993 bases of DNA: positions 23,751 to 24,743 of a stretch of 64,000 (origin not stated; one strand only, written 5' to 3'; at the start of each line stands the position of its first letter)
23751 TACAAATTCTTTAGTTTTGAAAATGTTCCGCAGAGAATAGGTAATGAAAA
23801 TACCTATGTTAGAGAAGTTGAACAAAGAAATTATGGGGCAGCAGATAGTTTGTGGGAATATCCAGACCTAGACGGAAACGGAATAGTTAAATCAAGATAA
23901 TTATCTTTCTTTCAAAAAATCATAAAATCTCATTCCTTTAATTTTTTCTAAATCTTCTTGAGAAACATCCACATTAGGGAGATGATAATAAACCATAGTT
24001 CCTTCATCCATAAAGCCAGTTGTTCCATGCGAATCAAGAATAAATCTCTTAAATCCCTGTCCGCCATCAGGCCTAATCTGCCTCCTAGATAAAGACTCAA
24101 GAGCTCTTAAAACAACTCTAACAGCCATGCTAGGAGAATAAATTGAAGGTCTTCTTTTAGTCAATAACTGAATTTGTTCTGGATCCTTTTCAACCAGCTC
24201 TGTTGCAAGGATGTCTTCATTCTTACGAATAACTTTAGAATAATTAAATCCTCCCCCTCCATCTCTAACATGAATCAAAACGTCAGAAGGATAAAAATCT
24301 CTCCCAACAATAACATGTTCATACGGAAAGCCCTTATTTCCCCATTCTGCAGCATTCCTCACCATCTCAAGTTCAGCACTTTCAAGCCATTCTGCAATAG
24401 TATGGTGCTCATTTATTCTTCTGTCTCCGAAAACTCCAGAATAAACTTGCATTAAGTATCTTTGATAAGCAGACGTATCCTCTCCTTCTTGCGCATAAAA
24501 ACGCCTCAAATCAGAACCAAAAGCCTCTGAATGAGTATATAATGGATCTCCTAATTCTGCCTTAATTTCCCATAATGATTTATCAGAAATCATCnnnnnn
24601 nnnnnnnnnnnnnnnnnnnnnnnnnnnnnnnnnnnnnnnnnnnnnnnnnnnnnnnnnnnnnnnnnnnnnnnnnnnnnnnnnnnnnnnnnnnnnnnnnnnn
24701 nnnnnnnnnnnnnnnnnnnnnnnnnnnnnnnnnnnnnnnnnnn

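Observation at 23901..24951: Overlapping two-gene module: HicA-domain protein followed by a GHKL (RsbW-like) ATPase/kinase, in a GC-elevated patch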

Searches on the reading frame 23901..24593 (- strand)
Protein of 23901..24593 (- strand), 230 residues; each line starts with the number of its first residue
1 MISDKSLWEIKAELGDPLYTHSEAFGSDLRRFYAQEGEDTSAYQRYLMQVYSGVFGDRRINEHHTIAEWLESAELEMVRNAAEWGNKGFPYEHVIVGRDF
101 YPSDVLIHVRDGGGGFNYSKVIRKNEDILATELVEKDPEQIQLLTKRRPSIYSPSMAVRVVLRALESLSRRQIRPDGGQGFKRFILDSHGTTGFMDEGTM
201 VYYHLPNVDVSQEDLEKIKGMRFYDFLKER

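Call 3: search_protein_families(library=pfam, proteins=[window:23901-24593:-], max_evalue=1)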
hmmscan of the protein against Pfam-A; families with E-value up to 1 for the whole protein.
window:23901-24593:- (230 aa): 1 family
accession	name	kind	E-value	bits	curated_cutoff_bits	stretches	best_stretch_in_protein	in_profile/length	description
PF13581.12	HATPase_c_2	-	0.25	11.8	27.4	1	75-126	37-89/127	Histidine kinase-like ATPase domain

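Call 5: search_protein_families(library=ncbifam, proteins=[window:23901-24593:-], max_evalue=1)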
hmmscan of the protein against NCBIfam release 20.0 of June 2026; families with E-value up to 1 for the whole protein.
window:23901-24593:- (230 aa): 1 family
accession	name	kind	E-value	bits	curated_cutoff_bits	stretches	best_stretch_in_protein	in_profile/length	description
TIGR00311.1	aIF-2beta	equivalog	0.14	12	137.65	1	148-202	25-77/133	translation initiation factor IF-2 subunit beta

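Call 6: search_protein_families(library=padloc, proteins=[window:23901-24593:-], max_evalue=1)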
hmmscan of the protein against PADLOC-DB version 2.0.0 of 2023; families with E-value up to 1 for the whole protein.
window:23901-24593:- (230 aa): 0 families

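Call 7: search_solved_structures(query=window:23901-24593:-, max_evalue=10, show_alignments=2)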
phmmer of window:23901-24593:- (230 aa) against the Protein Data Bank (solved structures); distinct sequences matched with E-value up to 10: 0.

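Call 8: find_homologous_proteins(query=window:23901-24593:-, max_evalue=0.001)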
Query window:23901-24593:- (230 aa): 3 proteins with E <= 0.001 among 190 candidates.
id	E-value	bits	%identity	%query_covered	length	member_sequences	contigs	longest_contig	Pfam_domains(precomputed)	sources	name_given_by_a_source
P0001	9.4e-152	521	100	100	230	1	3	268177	-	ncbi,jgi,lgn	jgi:hypothetical protein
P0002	1.6e-85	304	63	99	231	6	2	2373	-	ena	-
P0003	9.6e-52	194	45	97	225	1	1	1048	-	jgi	jgi:hypothetical protein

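Call 10: find_encoding_contigs(protein=P0002, flank=5000)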
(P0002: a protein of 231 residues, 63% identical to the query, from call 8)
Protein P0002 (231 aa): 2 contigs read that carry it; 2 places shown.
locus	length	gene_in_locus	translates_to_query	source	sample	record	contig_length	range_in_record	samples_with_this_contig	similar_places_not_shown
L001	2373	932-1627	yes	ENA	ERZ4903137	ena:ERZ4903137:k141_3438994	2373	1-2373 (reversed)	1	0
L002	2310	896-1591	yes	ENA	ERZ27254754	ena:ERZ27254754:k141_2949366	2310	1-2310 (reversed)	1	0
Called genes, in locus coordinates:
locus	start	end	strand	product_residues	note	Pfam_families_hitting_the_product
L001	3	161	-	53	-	?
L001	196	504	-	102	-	-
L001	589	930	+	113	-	PF07927:HicA_toxin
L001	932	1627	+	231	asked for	-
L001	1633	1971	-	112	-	-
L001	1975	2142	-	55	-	-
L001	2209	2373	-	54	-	?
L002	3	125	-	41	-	?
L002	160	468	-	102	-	-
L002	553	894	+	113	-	PF07927:HicA_toxin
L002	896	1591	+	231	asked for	-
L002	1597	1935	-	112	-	-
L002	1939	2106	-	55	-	-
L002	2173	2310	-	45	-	?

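Call 11: find_encoding_contigs(protein=P0003, flank=5000)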
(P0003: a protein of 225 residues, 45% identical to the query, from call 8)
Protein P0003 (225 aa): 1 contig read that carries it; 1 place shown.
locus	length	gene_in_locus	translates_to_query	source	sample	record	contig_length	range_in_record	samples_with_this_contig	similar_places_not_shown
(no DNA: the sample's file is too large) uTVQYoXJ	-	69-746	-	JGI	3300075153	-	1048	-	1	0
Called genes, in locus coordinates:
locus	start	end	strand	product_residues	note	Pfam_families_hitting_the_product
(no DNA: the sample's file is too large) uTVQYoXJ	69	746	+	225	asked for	-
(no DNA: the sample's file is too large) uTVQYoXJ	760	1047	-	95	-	?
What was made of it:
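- Tried and rejected: The contig of P0003 is also cut 68 nt upstream (call 11).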

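Call 19: predict_structure(alignment_id=A1)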
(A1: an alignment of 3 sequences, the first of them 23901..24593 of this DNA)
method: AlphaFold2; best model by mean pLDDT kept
length: 230 residues; sequences in the alignment: 3
mean_pLDDT: 61.0   pTM: 0.61
mean pLDDT of the five models: 61.0, 49.9, 46.3, 43.4, 35.3
residues with pLDDT >= 90: 6; 70-90: 91; 50-70: 49; < 50: 84
segments of 3 or more residues with pLDDT < 50: 34-38, 86-91, 115-129, 135-186
pLDDT, mean of each block of 10 residues (from residue 1): 78 90 62 46 75 80 76 72 49 73 85 49 44 44 32 40 38 32 48 65 81 81 63
secondary structure, 60 per line:
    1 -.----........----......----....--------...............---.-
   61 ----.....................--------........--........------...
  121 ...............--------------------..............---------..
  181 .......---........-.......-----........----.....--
elements in order: H7-14 E19-24 H29-32 H41-55 H66-85 E94-101 E104-111 H118-135 H156-169 H179-187 E191-195 E200-206 H212-219 H224-228
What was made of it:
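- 24078..24233 (-): Codons about 121-172: basic insertion (pI 10.4) in the ATP-lid between G1 and G2; shorter in P0005; the stand-alone relatives have a short G1-G2 spacer. AF2 pLDDT is below 50 here (call 19).
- On GHKL ATPases, HATPase_c_2 subfamily (PF13581; SpoIIAB/RsbW type): The AF2 model has mean pLDDT 61 and the lid is unmodelled (call 19).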

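Call 21: search_protein_representatives(alignment_id=A1)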
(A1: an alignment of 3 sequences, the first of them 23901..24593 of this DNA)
Query: 3 sequences, 230 profile positions. Proteins with E-value up to 0.001 (for the whole library): 13; up to 1e-10: 4; up to 1e-30: 4. The best 13 are listed.
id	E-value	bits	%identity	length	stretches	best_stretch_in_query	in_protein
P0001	3.8e-129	445.5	-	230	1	1-230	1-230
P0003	4.2e-116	402.8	-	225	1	1-225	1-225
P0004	3.8e-62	226.2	-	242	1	4-229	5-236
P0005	9.5e-34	133.3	-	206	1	1-215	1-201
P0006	3.5e-08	49.6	-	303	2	77-122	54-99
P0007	1.4e-06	44.3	-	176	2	1-120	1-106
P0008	2.9e-06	43.4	-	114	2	76-125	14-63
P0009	2.4e-05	40.4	-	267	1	68-131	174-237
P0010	7.2e-05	38.8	-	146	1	67-123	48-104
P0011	5.7e-04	35.8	-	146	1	49-130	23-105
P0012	6.3e-04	35.7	-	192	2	69-125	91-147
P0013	7.0e-04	35.6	-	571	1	75-117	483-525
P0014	7.1e-04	35.5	-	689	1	68-126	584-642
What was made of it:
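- Closest known: Stand-alone short-lid GHKL relatives found here. Same: They are the nearest outgroups in the exhaustive search (call 21).
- The GHKL subfamily has only five (calls 8, 21).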

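Call 23: search_protein_families(library=pfam, proteins=[P0004, P0005, P0006, P0007, P0008, P0009, P0010, P0011, P0012, P0013], max_evalue=0.1)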
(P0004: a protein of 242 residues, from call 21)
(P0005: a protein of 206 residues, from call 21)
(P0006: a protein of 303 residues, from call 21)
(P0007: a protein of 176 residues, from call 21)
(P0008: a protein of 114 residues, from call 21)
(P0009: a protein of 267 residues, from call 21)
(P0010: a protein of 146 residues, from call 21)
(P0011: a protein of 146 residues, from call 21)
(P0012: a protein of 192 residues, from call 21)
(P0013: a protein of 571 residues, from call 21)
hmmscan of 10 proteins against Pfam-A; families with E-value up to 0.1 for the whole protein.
P0004 (242 aa): 2 families
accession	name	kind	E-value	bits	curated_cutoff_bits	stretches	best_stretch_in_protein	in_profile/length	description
PF02518.31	HATPase_c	-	0.00016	22.5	26.4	1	69-173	6-87/111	Histidine kinase-, DNA gyrase B-, and HSP90-like ATPase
PF13581.12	HATPase_c_2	-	0.0011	19.4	27.4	1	66-126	29-90/127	Histidine kinase-like ATPase domain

P0005 (206 aa): 2 families
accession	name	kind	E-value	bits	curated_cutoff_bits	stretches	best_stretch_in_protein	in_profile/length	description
PF02518.31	HATPase_c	-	0.00052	20.9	26.4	1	71-191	5-108/111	Histidine kinase-, DNA gyrase B-, and HSP90-like ATPase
PF13581.12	HATPase_c_2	-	0.00056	20.4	27.4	1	70-145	30-99/127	Histidine kinase-like ATPase domain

P0006 (303 aa): 2 families
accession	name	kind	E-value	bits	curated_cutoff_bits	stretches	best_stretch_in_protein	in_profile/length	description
PF13581.12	HATPase_c_2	-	1.1e-54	184.3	27.4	2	181-299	5-127/127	Histidine kinase-like ATPase domain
PF02518.31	HATPase_c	-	8.5e-16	58.8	26.4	2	207-285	5-85/111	Histidine kinase-, DNA gyrase B-, and HSP90-like ATPase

P0007 (176 aa): 2 families
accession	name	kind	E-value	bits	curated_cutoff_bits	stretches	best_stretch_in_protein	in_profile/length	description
PF13581.12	HATPase_c_2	-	1.9e-07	31.6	27.4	1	43-133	19-102/127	Histidine kinase-like ATPase domain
PF02518.31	HATPase_c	-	0.003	18.4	26.4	1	62-133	12-75/111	Histidine kinase-, DNA gyrase B-, and HSP90-like ATPase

P0008 (114 aa): 1 family
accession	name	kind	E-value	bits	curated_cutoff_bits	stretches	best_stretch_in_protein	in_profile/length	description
PF13581.12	HATPase_c_2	-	2.1e-06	28.2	27.4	1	15-98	39-125/127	Histidine kinase-like ATPase domain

P0009 (267 aa): 7 families
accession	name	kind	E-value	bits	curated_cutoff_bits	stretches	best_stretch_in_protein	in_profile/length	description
PF00072.30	Response_reg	-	3.8e-26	91.9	30.2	1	7-117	1-110/111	Response regulator receiver domain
PF13581.12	HATPase_c_2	-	3.5e-15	56.6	27.4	1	146-264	2-127/127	Histidine kinase-like ATPase domain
PF03709.21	OKR_DC_1_N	-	1.7e-05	25.4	29.3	1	15-90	5-76/111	Orn/Lys/Arg decarboxylase, N-terminal domain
PF02518.31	HATPase_c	-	0.0001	23.1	26.4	1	175-225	5-52/111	Histidine kinase-, DNA gyrase B-, and HSP90-like ATPase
PF03748.19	FliL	-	0.012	16.5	24.6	0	141-201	27-96/103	Flagellar basal body-associated protein FliL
PF08888.16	HopJ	-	0.038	14.7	27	0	104-134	11-41/109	HopJ type III effector protein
PF14501.12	HATPase_c_5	-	0.046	14.1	22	1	176-221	6-51/102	GHKL domain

P0010 (146 aa): 3 families
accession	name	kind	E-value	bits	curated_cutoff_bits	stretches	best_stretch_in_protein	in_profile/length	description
PF13581.12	HATPase_c_2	-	8.4e-22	78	27.4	1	20-134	1-127/127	Histidine kinase-like ATPase domain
PF02518.31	HATPase_c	-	0.0015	19.4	26.4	1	49-122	4-88/111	Histidine kinase-, DNA gyrase B-, and HSP90-like ATPase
PF19259.5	Ty3_capsid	-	0.079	12.8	29.1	1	23-72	22-70/198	Ty3 transposon capsid-like protein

P0011 (146 aa): 2 families
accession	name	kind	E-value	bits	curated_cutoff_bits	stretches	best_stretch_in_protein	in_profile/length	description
PF13581.12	HATPase_c_2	-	1e-17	64.8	27.4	1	34-143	22-127/127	Histidine kinase-like ATPase domain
PF02518.31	HATPase_c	-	4.7e-09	37.1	26.4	1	40-131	2-83/111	Histidine kinase-, DNA gyrase B-, and HSP90-like ATPase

P0012 (192 aa): 2 families
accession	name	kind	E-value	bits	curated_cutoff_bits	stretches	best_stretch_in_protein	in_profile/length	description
PF13581.12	HATPase_c_2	-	3.1e-05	24.4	27.4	1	98-183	38-125/127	Histidine kinase-like ATPase domain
PF02518.31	HATPase_c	-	0.049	14.5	26.4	1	96-144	10-55/111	Histidine kinase-, DNA gyrase B-, and HSP90-like ATPase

P0013 (571 aa): 6 families
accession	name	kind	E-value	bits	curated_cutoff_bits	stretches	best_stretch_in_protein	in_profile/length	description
PF07228.17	SpoIIE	-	3.4e-46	158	25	1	249-438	4-191/192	Stage II sporulation protein E (SpoIIE)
PF01590.32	GAF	-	2.9e-20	73.6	22.4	1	26-158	1-133/133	GAF domain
PF13581.12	HATPase_c_2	-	3.1e-20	72.9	27.4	1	449-567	2-126/127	Histidine kinase-like ATPase domain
PF13492.12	GAF_3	-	3.8e-20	73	27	1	26-159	1-128/129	GAF domain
PF13185.12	GAF_2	-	2.6e-17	63.7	28.6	1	25-157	2-134/136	GAF domain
PF02518.31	HATPase_c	-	1.9e-09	38.4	26.4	1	477-554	5-86/111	Histidine kinase-, DNA gyrase B-, and HSP90-like ATPase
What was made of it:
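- On GHKL ATPases, HATPase_c_2 subfamily (PF13581; SpoIIAB/RsbW type): Family members P0004 and P0005 reach E 1e-4 to 1e-3 but are also below the cut-off (call 23).
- An exhaustive profile search finds only family members and then HATPase_c_2 proteins (calls 21, 23).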

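Call 24: find_encoding_contigs(protein=P0004, flank=5000)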
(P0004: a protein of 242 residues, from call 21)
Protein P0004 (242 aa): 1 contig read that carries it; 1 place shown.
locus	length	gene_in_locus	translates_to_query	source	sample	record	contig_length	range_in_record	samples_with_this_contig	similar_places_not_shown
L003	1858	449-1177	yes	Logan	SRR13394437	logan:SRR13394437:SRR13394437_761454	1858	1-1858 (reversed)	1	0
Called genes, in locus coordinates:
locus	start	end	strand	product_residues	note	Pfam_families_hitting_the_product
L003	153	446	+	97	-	PF07927:HicA_toxin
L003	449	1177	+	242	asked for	-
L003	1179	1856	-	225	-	?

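Call 25: find_encoding_contigs(protein=P0005, flank=5000)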
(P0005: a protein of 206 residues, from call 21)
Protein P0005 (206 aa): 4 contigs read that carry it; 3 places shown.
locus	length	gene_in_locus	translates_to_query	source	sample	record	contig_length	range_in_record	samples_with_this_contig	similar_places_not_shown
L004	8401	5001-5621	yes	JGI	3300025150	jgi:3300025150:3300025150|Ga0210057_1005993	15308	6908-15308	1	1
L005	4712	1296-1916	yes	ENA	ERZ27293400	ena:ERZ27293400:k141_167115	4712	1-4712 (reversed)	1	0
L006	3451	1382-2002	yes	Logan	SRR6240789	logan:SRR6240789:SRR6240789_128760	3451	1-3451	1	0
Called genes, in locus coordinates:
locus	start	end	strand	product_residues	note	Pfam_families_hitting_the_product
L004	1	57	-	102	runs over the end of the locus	PF00338:Ribosomal_S10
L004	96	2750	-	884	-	PF00690:Cation_ATPase_N, PF00122:E1-E2_ATPase, PF00702:Hydrolase, PF13246:Cation_ATPase, PF00689:Cation_ATPase_C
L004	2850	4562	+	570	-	PF00999:Na_H_Exchanger, PF02254:TrkA_N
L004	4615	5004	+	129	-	PF07927:HicA_toxin (weak)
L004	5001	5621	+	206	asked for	-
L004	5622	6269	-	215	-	-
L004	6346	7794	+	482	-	PF02403:Seryl_tRNA_N, PF00587:tRNA-synt_2b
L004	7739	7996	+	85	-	-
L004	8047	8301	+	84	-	-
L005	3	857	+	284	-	?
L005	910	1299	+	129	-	PF07927:HicA_toxin (weak)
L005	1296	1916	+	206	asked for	-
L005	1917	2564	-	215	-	-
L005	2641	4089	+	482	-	PF02403:Seryl_tRNA_N, PF00587:tRNA-synt_2b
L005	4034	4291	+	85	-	-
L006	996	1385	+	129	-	PF07927:HicA_toxin (weak)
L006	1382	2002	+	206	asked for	-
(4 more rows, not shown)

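Call 26: fold_search(model_id=the predicted structure, library=pdb)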
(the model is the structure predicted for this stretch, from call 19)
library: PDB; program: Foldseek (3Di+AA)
matches with E <= 10: 241; with E <= 0.001: 0
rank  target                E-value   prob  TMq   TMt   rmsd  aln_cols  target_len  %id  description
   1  1l0o_A                1.8e-02  0.98  0.39  0.58   7.2       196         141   13  Crystal Structure of the Bacillus stearothermophilus Anti-Sigma Factor SpoIIAB with the Sporulation Sigma Factor Sigma (released 2002-04-03)
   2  9qih_A                2.0e-02  0.92  0.40  0.32  12.6       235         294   14  Structure of response regulator LvrC from Leptospira (released 2026-03-25)
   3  9qih_B                2.4e-02  0.82  0.37  0.30  12.9       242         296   14  Structure of response regulator LvrC from Leptospira (released 2026-03-25)
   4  1til_E                4.7e-02  0.94  0.40  0.60   5.8       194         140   14  Crystal Structures of the ADP and ATP bound forms of the Bacillus Anti-sigma factor SpoIIAB in complex with the Anti-a (released 2004-06-15)
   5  1tid_A                7.1e-02  0.93  0.40  0.62   5.5       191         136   12  Crystal Structures of the ADP and ATP bound forms of the Bacillus Anti-sigma factor SpoIIAB in complex with the Anti-a (released 2004-06-15)
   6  1th8_A                8.1e-02  0.93  0.28  0.45   3.8        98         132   15  Crystal Structures of the ADP and ATP bound forms of the Bacillus Anti-sigma factor SpoIIAB in complex with the Anti-a (released 2004-06-15)
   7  8jzt_D                8.1e-02  0.77  0.32  0.51   8.9       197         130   10  The sigF and anti-sigma factor complex (released 2024-10-16)
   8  6m37_A                1.0e-01  0.91  0.28  0.52   4.9        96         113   18  The crystal structure of B. subtilis RsbV/RsbW complex in the hexagonal crystal form (released 2020-07-15)
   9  1tid_C                1.2e-01  0.85  0.38  0.59   6.9       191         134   14  Crystal Structures of the ADP and ATP bound forms of the Bacillus Anti-sigma factor SpoIIAB in complex with the Anti-a (released 2004-06-15)
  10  8jzt_B                1.9e-01  0.47  0.30  0.46  10.4       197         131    9  The sigF and anti-sigma factor complex (released 2024-10-16)
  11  3kxy_B                2.0e-01  0.13  0.18  0.26  13.4       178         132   10  Crystal Structure of the ExsC-ExsE Complex (released 2010-06-30)
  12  8ih8_D                2.6e-01  0.51  0.27  0.44   6.5       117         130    8  anti-sigmaF factor and Anti-sigmaF factor antagonist complex(usfx-RsfB) (released 2024-02-28)
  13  6rh0_B                2.7e-01  0.41  0.35  0.34  12.4       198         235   15  Revisiting pH-gated conformational switch. Complex HK853-RR468 pH 5.5 (released 2020-02-19)
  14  6m37_C                2.9e-01  0.80  0.28  0.52   3.9        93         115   16  The crystal structure of B. subtilis RsbV/RsbW complex in the hexagonal crystal form (released 2020-07-15)
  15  6rgy_B                3.3e-01  0.35  0.35  0.34  13.2       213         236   12  Revisiting pH-gated conformational switch. Complex HK853-RR468 pH 7.5 (released 2020-02-19)
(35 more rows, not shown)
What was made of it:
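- On GHKL ATPases, HATPase_c_2 subfamily (PF13581; SpoIIAB/RsbW type): The best Foldseek hits are SpoIIAB, RsbW and UsfX, but at E 0.018-0.1 and TM 0.45-0.62 on the target (call 26).
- The best Foldseek hits are SpoIIAB, RsbW and UsfX (call 26). HATPase_c_2 proteins are classic partner-switching regulators; the fold hits are SpoIIAB, RsbW and UsfX (call 26).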

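Call 39: find_encoding_contigs(protein=P0007, flank=4000, max_places=4)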
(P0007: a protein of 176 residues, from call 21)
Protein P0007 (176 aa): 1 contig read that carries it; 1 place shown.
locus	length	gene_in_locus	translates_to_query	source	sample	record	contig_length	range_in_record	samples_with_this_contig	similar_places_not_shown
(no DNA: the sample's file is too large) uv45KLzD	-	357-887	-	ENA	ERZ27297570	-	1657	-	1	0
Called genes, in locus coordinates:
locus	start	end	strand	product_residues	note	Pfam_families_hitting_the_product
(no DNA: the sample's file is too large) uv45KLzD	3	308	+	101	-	?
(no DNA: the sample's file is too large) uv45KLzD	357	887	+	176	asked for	PF13581:HATPase_c_2 (weak)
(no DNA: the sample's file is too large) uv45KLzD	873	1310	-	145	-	PF00571:CBS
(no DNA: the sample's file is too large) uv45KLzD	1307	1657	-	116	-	?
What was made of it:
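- Closest known: Stand-alone short-lid GHKL relatives found here. Different: The upstream gene of P0007 is cut by the contig end and could not be read (call 39).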

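Call 40: find_encoding_contigs(protein=P0012, flank=4000, max_places=4)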
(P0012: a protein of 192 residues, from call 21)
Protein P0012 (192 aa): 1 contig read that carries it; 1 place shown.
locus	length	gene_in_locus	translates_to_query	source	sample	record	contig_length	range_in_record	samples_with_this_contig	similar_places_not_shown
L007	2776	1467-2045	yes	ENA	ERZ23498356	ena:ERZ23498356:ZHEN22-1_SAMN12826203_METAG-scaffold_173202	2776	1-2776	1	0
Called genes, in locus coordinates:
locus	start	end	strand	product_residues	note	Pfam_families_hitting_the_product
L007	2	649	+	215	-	?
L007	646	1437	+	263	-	PF01061:ABC2_membrane, PF12698:ABC2_membrane_3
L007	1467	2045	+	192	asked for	-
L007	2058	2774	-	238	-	?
